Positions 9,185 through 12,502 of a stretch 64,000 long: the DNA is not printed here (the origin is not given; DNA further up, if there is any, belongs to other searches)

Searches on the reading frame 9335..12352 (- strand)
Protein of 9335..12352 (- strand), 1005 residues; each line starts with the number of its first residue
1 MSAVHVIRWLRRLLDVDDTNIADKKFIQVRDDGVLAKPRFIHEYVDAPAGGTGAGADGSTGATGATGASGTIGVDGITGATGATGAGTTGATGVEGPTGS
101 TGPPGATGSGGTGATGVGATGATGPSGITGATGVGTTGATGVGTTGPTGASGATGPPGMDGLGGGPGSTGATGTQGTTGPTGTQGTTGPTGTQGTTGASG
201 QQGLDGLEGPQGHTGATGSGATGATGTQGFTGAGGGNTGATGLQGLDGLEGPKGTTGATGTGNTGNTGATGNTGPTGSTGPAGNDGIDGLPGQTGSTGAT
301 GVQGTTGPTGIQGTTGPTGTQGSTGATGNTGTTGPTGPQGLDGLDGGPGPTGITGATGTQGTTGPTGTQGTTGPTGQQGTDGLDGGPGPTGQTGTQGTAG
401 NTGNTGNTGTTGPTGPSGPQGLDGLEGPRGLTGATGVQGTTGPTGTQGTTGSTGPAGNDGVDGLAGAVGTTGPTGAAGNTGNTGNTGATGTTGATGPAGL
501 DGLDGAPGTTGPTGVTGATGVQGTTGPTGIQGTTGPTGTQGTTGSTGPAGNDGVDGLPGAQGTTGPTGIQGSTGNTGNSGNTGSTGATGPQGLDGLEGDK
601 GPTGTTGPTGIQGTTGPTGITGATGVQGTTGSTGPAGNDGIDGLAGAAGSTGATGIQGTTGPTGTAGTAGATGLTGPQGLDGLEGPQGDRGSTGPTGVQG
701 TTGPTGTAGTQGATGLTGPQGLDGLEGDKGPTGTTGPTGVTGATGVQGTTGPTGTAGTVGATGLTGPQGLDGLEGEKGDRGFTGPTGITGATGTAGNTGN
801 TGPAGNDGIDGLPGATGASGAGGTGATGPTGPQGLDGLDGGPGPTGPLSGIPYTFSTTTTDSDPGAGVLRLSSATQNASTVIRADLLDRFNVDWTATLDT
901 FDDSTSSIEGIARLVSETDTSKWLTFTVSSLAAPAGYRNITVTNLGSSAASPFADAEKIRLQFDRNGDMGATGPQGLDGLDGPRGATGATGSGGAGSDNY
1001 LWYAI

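Call 10: search_protein_families(library=pfam, proteins=[window:9335-12352:-])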
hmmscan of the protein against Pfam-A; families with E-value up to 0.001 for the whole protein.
window:9335-12352:- (1005 aa): 1 family
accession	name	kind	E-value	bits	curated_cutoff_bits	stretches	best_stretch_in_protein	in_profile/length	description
PF01391.23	Collagen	-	2.3e-101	332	27.2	1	763-805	16-58/60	Collagen triple helix repeat (20 copies)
